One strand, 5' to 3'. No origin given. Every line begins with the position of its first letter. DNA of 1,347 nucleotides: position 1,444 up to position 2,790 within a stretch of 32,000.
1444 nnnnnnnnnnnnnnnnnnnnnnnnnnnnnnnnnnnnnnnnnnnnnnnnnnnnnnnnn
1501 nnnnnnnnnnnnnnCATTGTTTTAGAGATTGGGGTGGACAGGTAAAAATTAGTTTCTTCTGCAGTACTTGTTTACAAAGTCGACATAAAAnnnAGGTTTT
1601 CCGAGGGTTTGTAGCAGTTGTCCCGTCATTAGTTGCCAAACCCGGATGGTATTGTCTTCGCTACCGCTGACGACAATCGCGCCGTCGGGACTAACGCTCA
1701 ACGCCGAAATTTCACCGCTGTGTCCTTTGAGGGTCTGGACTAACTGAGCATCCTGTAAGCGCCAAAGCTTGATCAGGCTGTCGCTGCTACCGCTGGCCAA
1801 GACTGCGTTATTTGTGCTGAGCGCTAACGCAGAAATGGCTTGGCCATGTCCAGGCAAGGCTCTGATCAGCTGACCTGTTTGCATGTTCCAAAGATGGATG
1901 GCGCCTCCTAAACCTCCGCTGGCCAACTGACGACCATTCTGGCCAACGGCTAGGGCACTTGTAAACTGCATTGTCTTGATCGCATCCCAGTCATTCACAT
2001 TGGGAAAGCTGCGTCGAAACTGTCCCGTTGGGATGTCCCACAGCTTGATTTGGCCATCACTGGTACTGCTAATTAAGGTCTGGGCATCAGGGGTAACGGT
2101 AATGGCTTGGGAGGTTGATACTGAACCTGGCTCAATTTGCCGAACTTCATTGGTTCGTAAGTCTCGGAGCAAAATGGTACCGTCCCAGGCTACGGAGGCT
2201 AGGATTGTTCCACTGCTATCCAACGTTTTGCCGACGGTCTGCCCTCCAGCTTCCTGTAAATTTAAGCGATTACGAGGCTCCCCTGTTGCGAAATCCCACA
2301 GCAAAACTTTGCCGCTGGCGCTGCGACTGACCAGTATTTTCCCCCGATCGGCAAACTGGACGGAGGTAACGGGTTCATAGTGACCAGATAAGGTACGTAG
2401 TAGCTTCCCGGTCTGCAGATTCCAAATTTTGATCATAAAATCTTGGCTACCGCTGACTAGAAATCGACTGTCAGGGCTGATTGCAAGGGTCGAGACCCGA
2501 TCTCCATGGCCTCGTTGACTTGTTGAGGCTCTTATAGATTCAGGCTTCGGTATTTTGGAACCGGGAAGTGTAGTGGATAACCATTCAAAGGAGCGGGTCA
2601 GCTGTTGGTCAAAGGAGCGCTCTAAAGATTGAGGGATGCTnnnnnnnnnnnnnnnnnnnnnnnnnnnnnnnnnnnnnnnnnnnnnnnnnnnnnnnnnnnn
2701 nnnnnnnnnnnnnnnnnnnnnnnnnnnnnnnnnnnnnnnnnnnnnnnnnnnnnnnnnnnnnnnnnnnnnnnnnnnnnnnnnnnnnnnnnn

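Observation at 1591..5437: vWA - PP2C - Ser/Thr-kinase cassette (TerY-P triad / yegL-yegK-yegI type) of unknown function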

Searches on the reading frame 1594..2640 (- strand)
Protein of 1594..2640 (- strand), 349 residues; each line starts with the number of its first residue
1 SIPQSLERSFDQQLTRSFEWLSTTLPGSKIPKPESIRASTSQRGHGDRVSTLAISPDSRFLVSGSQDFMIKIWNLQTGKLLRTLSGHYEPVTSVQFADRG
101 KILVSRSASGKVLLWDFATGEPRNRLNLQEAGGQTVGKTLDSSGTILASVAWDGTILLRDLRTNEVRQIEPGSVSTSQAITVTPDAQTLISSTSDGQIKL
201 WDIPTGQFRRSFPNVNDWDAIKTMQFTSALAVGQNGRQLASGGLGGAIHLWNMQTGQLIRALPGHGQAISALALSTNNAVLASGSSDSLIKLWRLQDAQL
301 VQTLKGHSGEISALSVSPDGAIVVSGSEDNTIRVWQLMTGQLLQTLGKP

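Call 60: predict_structure(protein=window:1594-2640:-)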
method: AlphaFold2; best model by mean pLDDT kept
length: 349 residues; sequences in the alignment: 1
mean_pLDDT: 73.9   pTM: 0.69
mean pLDDT of the five models: 73.9, 70.5, 68.9, 68.1, 65.7
residues with pLDDT >= 90: 21; 70-90: 223; 50-70: 62; < 50: 43
segments of 3 or more residues with pLDDT < 50: 28-45, 129-134, 214-224
pLDDT, mean of each block of 10 residues (from residue 1): 55 62 47 35 55 88 88 89 84 80 78 81 59 53 72 74 75 59 82 77 85 54 58 81 80 85 81 81 86 87 83 84 80 87 81
secondary structure, 60 per line:
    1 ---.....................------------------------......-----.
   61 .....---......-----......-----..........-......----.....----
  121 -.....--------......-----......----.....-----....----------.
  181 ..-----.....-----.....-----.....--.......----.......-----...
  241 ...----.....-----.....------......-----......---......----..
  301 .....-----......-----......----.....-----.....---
elements in order: H4-24 E49-54 E60-65 E69-74 E80-85 E91-97 E102-107 E112-116 E122-126 E135-140 E146-151 E156-160 E166-169 E180-182 E188-192 E198-202 E208-212 H215-221 E226-232 E238-243 E248-252 E258-262 E269-274 E280-285 E289-294 E299-305 E311-316 E322-327 E332-336 E342-346

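Call 69: fold_search(model_id=the predicted structure, library=pdb)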
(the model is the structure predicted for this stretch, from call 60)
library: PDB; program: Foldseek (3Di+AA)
matches with E <= 10: 1999; with E <= 0.001: 1981
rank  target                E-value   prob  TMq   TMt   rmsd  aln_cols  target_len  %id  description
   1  7bie_A                8.5e-27  1.00  0.74  0.90   2.6       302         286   32  Crystal structure of nvWrap-T, a 7-bladed symmetric propeller (released 2021-09-22)
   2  5yzv_B                2.5e-25  1.00  0.72  0.86   2.7       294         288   31  Biophysical and structural characterization of the thermostable WD40 domain of a prokaryotic protein, Thermomonospora  (released 2018-10-03)
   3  5yzv_C                2.8e-25  1.00  0.72  0.85   3.0       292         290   32  Biophysical and structural characterization of the thermostable WD40 domain of a prokaryotic protein, Thermomonospora  (released 2018-10-03)
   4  5yzv_D                3.1e-24  1.00  0.68  0.83   4.1       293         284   31  Biophysical and structural characterization of the thermostable WD40 domain of a prokaryotic protein, Thermomonospora  (released 2018-10-03)
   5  7big_A                9.6e-24  1.00  0.71  0.85   2.6       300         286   31  Crystal structure of v13WRAP-T, a 7-bladed designer protein (released 2021-09-22)
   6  6y7o_A                1.1e-23  1.00  0.63  0.68   4.6       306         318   32  The complex between the eight-bladed symmetrical designer protein Tako8 and the silicotungstic acid Keggin (STA) (released 2020-12-16)
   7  2ymu_A                1.8e-23  1.00  0.73  0.45   2.7       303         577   32  Structure of a highly repetitive propeller structure (released 2012-10-17)
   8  5mzh_A                2.2e-23  1.00  0.64  0.55   4.3       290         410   26  Crystal structure of ODA16 from Chlamydomonas reinhardtii (released 2017-03-22)
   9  5mzh_B                7.0e-23  1.00  0.65  0.56   4.5       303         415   25  Crystal structure of ODA16 from Chlamydomonas reinhardtii (released 2017-03-22)
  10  3ow8_C                7.4e-23  1.00  0.73  0.84   2.5       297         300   21  Crystal Structure of the WD repeat-containing protein 61 (released 2010-09-29)
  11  5yzv_A                1.1e-22  1.00  0.69  0.83   3.6       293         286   30  Biophysical and structural characterization of the thermostable WD40 domain of a prokaryotic protein, Thermomonospora  (released 2018-10-03)
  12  9n6z_LO               1.3e-22  1.00  0.54  0.25  17.8       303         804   25  SSU processome maturation and disassembly, State D (released 2025-11-05)
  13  9jwv_A                2.0e-22  1.00  0.73  0.83   2.9       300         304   25  Structure of WDR5 Y191F in complex with WIN motif containing Kif2A (released 2025-05-21)
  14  9n73_LO               2.0e-22  1.00  0.54  0.24  17.8       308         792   25  SSU processome maturation and disassembly, State G (released 2025-10-29)
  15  3ow8_B                2.2e-22  1.00  0.73  0.86   2.4       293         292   21  Crystal Structure of the WD repeat-containing protein 61 (released 2010-09-29)
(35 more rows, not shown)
